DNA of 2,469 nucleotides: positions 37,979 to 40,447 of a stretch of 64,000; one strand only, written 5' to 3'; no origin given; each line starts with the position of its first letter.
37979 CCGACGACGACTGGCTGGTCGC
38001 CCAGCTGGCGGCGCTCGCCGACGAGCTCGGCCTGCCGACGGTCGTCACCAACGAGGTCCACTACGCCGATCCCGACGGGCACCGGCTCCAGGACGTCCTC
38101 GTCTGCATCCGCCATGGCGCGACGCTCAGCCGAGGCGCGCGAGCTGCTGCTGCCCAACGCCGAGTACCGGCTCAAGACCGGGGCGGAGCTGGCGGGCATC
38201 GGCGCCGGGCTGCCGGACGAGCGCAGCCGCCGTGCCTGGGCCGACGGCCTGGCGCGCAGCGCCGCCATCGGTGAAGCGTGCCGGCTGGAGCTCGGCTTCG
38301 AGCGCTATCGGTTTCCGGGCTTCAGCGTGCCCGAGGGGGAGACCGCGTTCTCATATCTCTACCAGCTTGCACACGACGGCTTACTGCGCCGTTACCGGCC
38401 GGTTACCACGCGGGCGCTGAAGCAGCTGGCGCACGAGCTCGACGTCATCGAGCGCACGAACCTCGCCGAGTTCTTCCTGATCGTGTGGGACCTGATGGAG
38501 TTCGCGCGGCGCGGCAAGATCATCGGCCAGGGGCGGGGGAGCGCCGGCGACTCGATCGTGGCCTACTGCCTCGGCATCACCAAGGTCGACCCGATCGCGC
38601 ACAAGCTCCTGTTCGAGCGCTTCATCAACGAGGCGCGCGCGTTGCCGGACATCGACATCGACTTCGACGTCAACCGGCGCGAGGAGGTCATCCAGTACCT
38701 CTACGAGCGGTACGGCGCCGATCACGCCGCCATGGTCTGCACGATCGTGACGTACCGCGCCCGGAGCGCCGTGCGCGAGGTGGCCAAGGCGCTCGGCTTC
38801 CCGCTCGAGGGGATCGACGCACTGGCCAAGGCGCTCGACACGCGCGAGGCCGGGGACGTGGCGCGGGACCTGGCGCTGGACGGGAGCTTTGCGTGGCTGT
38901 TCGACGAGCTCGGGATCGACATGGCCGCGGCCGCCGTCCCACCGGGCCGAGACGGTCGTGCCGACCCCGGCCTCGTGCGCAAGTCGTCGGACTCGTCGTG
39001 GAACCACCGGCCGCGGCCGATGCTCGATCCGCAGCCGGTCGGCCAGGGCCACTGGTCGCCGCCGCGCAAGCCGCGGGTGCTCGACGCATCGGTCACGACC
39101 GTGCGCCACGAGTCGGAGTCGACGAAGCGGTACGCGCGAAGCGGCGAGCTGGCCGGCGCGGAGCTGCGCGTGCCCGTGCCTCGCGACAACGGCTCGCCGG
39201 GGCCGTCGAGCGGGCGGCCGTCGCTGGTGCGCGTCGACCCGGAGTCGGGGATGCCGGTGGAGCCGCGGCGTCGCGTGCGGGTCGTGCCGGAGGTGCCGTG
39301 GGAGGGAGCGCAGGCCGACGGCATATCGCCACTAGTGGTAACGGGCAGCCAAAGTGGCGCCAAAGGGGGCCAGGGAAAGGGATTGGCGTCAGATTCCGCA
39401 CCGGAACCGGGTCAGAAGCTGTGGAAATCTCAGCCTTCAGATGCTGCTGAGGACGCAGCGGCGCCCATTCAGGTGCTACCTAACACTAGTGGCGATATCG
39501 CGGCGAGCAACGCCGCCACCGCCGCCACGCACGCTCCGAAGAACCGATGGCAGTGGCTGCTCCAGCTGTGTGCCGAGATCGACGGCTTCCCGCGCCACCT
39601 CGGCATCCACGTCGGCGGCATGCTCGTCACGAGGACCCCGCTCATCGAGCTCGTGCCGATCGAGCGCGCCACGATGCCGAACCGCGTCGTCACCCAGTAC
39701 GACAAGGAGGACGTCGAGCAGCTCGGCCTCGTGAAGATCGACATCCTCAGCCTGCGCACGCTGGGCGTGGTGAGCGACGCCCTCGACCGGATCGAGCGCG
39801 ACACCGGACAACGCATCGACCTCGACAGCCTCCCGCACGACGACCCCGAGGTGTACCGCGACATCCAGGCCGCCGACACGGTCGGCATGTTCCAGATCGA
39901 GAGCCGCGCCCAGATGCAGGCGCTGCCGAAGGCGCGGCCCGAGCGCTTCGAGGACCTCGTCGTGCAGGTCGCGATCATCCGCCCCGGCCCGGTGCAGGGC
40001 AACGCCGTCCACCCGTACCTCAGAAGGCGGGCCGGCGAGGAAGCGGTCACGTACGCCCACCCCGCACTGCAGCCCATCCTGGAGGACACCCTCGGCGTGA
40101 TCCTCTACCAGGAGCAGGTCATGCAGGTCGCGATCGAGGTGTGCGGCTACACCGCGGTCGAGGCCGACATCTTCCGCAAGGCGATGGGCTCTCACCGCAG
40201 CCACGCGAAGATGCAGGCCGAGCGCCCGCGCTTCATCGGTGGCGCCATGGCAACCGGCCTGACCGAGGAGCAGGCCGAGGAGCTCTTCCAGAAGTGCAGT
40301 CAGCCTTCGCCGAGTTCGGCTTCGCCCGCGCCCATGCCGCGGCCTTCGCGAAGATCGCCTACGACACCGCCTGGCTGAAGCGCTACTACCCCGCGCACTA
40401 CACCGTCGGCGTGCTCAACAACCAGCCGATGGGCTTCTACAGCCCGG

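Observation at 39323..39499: In-frame 177-bp lower-GC element with perfect 15-bp terminal inverted repeats inside dnaE2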

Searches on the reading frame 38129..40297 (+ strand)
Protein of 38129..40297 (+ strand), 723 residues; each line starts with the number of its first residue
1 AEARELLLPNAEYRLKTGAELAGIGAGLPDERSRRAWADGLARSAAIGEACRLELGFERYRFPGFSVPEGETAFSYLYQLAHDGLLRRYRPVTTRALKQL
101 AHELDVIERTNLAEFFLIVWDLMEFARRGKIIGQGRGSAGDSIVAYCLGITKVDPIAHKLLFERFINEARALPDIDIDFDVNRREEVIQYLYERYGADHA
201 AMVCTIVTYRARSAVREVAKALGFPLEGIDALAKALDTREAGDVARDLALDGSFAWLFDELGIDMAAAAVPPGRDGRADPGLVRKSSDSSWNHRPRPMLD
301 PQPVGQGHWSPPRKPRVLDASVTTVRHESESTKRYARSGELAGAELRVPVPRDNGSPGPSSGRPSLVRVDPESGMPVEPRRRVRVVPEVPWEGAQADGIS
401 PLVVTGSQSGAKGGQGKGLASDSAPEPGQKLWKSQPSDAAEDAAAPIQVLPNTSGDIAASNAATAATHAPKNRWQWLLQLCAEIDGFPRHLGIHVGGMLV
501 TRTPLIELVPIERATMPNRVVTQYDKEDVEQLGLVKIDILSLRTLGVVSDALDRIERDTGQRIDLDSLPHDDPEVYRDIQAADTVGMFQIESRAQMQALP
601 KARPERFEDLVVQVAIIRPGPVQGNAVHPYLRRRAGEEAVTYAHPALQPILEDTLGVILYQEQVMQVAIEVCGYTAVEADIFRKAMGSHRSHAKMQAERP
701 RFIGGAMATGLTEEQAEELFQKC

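Call 17: find_homologous_proteins(query=window:38129-40297:+, max_evalue=1e-50)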
Query window:38129-40297:+ (723 aa): 7039 proteins with E <= 1e-50 among 8000 candidates; the best 120 are listed.
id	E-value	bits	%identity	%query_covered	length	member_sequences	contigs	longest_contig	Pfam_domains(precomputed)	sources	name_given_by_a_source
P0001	0.0e+0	1481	100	91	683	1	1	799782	PF17657.7,PF07733.19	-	-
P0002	0.0e+0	1414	89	100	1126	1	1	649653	PF14579.13,PF17657.7,PF07733.19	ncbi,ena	-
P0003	0.0e+0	1343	82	100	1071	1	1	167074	PF02811.27,PF14579.13,PF17657.7,PF07733.19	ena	-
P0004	0.0e+0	1340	92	52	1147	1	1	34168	PF02811.27,PF14579.13,PF17657.7,PF07733.19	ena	-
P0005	0.0e+0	1338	92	52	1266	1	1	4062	PF02811.27,PF14579.13,PF17657.7,PF07733.19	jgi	jgi:error-prone DNA polymerase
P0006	0.0e+0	1317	84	98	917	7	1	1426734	PF02811.27,PF17657.7,PF07733.19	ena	-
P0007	0.0e+0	1285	79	100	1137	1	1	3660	PF14579.13,PF17657.7,PF07733.19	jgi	jgi:DNA polymerase III alpha subunit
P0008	0.0e+0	1281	81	100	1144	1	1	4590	PF14579.13,PF17657.7,PF07733.19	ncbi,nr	ncbi:MAG TPA: hypothetical protein VFN76_06870 [Candidatus Limnocylindria bacterium]|nr:hypothetical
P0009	0.0e+0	1271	78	100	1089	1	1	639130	PF14579.13,PF17657.7,PF07733.19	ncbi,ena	-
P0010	0.0e+0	1267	86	54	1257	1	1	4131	PF02811.27,PF14579.13,PF17657.7,PF07733.19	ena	-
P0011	0.0e+0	1264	78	100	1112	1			PF02811.27,PF14579.13,PF17657.7,PF07733.19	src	-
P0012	0.0e+0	1264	84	55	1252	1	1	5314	PF02811.27,PF14579.13,PF17657.7,PF07733.19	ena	-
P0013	0.0e+0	1263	79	100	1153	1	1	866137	PF02811.27,PF17657.7,PF07733.19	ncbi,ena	-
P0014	0.0e+0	1262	80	100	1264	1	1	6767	PF02811.27,PF14579.13,PF17657.7,PF07733.19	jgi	-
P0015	0.0e+0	1255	79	100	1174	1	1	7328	PF02811.27,PF14579.13,PF17657.7,PF07733.19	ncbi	ncbi:MAG: PHP domain-containing protein, partial [Candidatus Limnocylindria bacterium]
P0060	0.0e+0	1032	79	83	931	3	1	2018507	PF14579.13,PF17657.7,PF07733.19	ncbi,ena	-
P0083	5.7e-274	929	77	76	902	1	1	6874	PF14579.13,PF17657.7,PF07733.19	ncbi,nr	ncbi:MAG TPA: hypothetical protein VLA59_07355, partial [Patescibacteria group bacterium]|nr:hypothe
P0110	6.7e-204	697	83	36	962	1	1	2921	PF14579.13,PF01336.32,PF17657.7,PF07733.19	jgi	jgi:DNA polymerase III alpha subunit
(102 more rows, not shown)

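Call 20: find_encoding_contigs(protein=P0002, flank=10000, max_places=2)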
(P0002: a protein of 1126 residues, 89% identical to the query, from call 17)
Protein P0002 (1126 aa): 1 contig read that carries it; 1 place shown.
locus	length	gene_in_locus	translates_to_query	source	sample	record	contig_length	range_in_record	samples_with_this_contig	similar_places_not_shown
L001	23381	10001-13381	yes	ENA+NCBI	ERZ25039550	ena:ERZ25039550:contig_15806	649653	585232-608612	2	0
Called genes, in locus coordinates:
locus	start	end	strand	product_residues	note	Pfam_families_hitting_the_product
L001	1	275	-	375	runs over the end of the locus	PF00497:SBP_bac_3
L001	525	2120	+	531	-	-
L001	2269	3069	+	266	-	PF00154:RecA_N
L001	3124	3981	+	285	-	PF00296:Bac_luciferase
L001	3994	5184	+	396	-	-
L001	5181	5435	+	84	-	-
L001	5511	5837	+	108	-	-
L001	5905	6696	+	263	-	PF01872:RibD_C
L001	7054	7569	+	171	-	PF00296:Bac_luciferase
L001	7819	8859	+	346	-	PF07690:MFS_1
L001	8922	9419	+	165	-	PF00583:Acetyltransf_1, PF13302:Acetyltransf_3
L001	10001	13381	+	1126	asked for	PF07733:DNA_pol3_alpha, PF17657:DNA_pol3_finger, PF14579:HHH_6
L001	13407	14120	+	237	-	-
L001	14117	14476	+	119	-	PF04237:YjbR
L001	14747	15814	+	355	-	PF10092:DUF2330 (weak)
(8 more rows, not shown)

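Call 21: find_encoding_contigs(protein=P0013, flank=10000, max_places=2)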
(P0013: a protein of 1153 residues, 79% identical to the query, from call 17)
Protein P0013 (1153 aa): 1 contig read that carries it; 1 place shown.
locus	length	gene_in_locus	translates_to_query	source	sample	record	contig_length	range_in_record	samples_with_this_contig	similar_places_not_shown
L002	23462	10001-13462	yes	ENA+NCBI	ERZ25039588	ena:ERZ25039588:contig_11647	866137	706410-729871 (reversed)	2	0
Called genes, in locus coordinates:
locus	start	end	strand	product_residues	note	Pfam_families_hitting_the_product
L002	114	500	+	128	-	PF00563:EAL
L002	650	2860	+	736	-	PF00154:RecA_N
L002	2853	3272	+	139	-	-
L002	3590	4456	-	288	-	-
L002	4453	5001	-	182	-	PF04542:Sigma70_r2, PF08281:Sigma70_r4_2, PF04545:Sigma70_r4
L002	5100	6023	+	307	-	PF00583:Acetyltransf_1 (weak), PF13508:Acetyltransf_7 (weak)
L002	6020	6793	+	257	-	PF01872:RibD_C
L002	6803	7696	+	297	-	PF00296:Bac_luciferase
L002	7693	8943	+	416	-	PF13347:MFS_2 (faint), PF07690:MFS_1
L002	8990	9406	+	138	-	PF25020:TTR_TEN1-4 (weak), PF13620:CarboxypepD_reg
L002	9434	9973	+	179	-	PF13302:Acetyltransf_3, PF00583:Acetyltransf_1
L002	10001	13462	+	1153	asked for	PF02811:PHP, PF07733:DNA_pol3_alpha, PF17657:DNA_pol3_finger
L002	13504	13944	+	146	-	PF01336:tRNA_anti-codon (weak)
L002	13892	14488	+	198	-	PF04237:YjbR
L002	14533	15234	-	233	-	-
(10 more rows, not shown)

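Call 23: find_encoding_contigs(protein=P0007, flank=3000, max_places=1)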
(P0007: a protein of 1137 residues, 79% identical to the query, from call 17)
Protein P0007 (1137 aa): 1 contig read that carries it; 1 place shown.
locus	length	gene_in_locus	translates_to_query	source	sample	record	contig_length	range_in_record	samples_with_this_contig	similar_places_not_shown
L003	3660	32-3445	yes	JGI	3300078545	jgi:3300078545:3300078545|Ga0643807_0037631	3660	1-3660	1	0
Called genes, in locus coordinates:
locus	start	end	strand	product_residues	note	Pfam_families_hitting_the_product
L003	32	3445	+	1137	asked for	PF07733:DNA_pol3_alpha, PF17657:DNA_pol3_finger, PF14579:HHH_6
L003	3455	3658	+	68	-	?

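Call 24: find_encoding_contigs(protein=P0015, flank=3000, max_places=1)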
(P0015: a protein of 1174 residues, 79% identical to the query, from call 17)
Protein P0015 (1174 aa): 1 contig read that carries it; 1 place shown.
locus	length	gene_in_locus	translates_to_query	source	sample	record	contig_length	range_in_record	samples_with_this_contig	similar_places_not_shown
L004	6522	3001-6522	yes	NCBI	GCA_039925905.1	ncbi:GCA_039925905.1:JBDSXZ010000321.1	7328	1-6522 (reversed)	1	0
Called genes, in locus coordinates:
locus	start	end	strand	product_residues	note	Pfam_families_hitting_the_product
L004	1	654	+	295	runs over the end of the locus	PF00296:Bac_luciferase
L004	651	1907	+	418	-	PF07690:MFS_1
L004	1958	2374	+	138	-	PF13620:CarboxypepD_reg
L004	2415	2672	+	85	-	PF22180:RH3_dom (weak)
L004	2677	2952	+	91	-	PF05016:ParE_toxin (weak)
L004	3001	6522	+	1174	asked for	PF02811:PHP, PF07733:DNA_pol3_alpha, PF17657:DNA_pol3_finger, PF14579:HHH_6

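Call 25: find_encoding_contigs(protein=P0008, flank=3000, max_places=1)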
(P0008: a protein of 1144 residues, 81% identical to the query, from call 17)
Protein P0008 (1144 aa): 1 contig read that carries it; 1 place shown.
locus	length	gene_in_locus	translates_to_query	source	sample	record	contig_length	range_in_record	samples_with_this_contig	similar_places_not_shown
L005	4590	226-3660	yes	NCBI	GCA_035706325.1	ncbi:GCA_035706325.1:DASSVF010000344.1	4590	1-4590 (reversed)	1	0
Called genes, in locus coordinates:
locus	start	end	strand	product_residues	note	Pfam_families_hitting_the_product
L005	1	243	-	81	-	?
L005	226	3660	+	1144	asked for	PF07733:DNA_pol3_alpha, PF17657:DNA_pol3_finger, PF14579:HHH_6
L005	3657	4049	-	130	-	PF01850:PIN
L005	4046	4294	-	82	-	PF01402:RHH_1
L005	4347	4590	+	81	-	PF04237:YjbR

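Call 26: find_encoding_contigs(protein=P0003, flank=10000, max_places=1)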
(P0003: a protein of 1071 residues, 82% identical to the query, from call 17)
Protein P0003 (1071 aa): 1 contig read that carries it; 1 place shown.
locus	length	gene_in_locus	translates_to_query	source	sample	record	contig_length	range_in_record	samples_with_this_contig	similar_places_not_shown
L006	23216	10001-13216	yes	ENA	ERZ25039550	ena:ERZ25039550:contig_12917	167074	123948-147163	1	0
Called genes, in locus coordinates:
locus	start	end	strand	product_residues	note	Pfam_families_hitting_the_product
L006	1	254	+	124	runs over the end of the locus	PF01168:Ala_racemase_N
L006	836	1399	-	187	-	PF01725:Ham1p_like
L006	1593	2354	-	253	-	PF01138:RNase_PH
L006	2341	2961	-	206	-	PF01177:Asp_Glu_race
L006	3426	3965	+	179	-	-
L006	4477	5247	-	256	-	-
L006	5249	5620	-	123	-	PF01740:STAS, PF13466:STAS_2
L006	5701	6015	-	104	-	PF00376:MerR (weak), PF12728:HTH_17 (weak), PF13411:MerR_1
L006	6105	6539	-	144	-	PF00011:HSP20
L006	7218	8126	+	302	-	PF00296:Bac_luciferase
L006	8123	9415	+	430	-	PF07690:MFS_1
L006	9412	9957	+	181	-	PF13302:Acetyltransf_3, PF00583:Acetyltransf_1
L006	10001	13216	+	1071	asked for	PF02811:PHP, PF07733:DNA_pol3_alpha, PF17657:DNA_pol3_finger, PF14579:HHH_6 (weak)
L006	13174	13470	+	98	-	-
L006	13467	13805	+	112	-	PF01336:tRNA_anti-codon (weak)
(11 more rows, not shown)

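Call 32: find_related_loci(query=window:38129-40297:+, collection=genome_contigs, flank=10000)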
Query window:38129-40297:+ (723 aa) in genome_contigs; peptide patterns used: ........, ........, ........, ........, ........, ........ (x = any residue, [..] = any of these).
600 stretches matched a pattern (row limit reached: there are more); 597 encode a relative of the query (tblastn E <= 1e-3); the best 80 are kept; 80 distinct loci.
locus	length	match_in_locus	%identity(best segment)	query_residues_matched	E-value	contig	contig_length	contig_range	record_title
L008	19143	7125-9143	73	2-723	0e+0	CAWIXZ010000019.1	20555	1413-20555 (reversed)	MAG: uncultured Chloroflexia bacterium isolate MFD05747.bin.2.176 genome assembly, contig: contig_75638, whole genome sh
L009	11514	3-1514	71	220-723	0e+0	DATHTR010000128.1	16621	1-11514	MAG TPA_asm: Candidatus Angelobacter sp. isolate SMAG_U16085 k141_1060029, whole genome shotgun sequence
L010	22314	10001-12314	59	2-723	0e+0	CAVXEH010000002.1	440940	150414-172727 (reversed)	MAG: uncultured Chloroflexia bacterium isolate MFD02416.bin.1.132 genome assembly, contig: contig_22862, whole genome sh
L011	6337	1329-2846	56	1-721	1e-81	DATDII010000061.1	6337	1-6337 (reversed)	MAG TPA_asm: Candidatus Dormiibacterota bacterium isolate SMAG_U300 k141_715292, whole genome shotgun sequence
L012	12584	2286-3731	55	2-720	6e-78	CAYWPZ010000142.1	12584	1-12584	MAG TPA_asm: uncultured Caldilineales bacterium isolate binchicken_co107_52 genome assembly, contig: NODE_11567_length_1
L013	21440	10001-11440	48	15-722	1e-67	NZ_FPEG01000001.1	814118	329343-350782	Agrococcus sp. Marseille-P2731 strain Marseille-P2731T, whole genome shotgun sequence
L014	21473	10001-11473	43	10-720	1e-63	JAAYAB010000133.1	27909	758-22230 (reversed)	MAG: Bacillota bacterium isolate AS02xzSISU_7 13346_AS02, whole genome shotgun sequence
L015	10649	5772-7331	39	2-721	2e-61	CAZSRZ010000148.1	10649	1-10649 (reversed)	MAG TPA_asm: uncultured bacterium isolate SRP287453_co1_319 genome assembly, contig: NODE_11862_length_10649_cov_5.40758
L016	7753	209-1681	45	10-720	1e-59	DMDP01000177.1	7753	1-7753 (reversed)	MAG TPA_asm: Peptococcaceae bacterium isolate UBA12532 contig_2286, whole genome shotgun sequence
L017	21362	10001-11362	39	51-721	2e-58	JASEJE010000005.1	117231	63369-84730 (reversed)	MAG: Bacillota bacterium isolate Yes71-24 NODE_5_length_117231_cov_64.737480, whole genome shotgun sequence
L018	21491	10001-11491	46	10-722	1e-55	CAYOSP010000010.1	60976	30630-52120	MAG TPA_asm: uncultured Eubacteriales bacterium isolate SRP141376_co1_222 genome assembly, contig: NODE_1277_length_6097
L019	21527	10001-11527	42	12-720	2e-55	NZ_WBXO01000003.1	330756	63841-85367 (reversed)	Heliorestis acidaminivorans strain DSM 24790 NODE_3_length_330756_cov_23.4443, whole genome shotgun sequence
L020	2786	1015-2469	41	29-720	9e-56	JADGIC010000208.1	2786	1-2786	MAG: Alicyclobacillaceae bacterium isolate HOG9 NODE_20410_length_2786_cov_11.173800, whole genome shotgun sequence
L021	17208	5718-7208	40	6-722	8e-55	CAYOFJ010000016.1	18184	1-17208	MAG TPA_asm: uncultured Halanaerobiaceae bacterium isolate binchicken_co32_413 genome assembly, contig: NODE_4703_length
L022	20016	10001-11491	38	6-723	9e-55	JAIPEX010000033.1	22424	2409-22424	MAG: Halanaerobiales bacterium isolate Tobar18m-G9 Tobar18m-C712, whole genome shotgun sequence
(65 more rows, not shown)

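Call 37: find_encoding_contigs(protein=P0083, flank=4000, max_places=1)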
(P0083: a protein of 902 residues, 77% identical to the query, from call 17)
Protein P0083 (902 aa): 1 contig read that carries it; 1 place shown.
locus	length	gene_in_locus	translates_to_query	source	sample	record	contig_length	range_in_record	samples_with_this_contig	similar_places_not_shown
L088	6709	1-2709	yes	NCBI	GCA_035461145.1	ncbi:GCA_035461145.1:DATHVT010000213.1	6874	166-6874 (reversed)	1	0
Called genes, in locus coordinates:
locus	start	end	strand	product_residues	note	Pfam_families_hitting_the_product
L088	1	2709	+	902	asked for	PF07733:DNA_pol3_alpha, PF17657:DNA_pol3_finger, PF14579:HHH_6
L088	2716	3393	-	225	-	-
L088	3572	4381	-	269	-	PF01988:VIT1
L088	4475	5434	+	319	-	PF14257:DUF4349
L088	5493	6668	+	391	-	PF00988:CPSase_sm_chain, PF00117:GATase, PF07722:Peptidase_C26 (faint)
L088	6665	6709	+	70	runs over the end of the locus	PF25596:CPSase_L_D1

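Call 38: find_encoding_contigs(protein=P0110, flank=3000, max_places=1)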
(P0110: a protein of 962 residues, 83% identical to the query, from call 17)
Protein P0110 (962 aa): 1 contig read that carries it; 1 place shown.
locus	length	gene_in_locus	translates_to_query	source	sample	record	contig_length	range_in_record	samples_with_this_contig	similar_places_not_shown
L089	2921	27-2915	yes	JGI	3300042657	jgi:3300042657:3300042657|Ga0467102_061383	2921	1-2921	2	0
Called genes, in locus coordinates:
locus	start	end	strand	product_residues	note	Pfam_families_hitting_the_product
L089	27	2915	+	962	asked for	PF07733:DNA_pol3_alpha, PF17657:DNA_pol3_finger, PF14579:HHH_6, PF01336:tRNA_anti-codon (faint)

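Call 39: find_encoding_contigs(protein=P0060, flank=10000, max_places=1)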
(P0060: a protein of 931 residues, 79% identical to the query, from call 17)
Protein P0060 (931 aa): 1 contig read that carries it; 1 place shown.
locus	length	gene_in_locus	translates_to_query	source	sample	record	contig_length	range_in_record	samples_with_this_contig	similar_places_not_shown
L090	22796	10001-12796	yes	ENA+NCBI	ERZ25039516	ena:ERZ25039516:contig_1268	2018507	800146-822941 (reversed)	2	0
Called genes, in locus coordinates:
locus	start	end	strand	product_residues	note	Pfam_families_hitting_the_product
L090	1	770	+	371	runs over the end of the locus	PF11799:IMS_C (faint)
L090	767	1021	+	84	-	-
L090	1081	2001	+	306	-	-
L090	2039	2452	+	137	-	-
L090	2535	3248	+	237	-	PF01872:RibD_C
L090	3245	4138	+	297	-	PF00296:Bac_luciferase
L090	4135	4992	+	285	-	PF02557:VanY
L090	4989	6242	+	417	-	PF07690:MFS_1, PF13347:MFS_2 (weak), PF07690:MFS_1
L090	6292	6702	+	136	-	PF13620:CarboxypepD_reg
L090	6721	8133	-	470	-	-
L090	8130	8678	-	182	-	PF07638:Sigma70_ECF (weak), PF04542:Sigma70_r2, PF08281:Sigma70_r4_2, PF04545:Sigma70_r4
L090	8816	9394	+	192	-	PF02811:PHP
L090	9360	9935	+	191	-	-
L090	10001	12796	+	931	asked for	PF07733:DNA_pol3_alpha, PF17657:DNA_pol3_finger, PF14579:HHH_6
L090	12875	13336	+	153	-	-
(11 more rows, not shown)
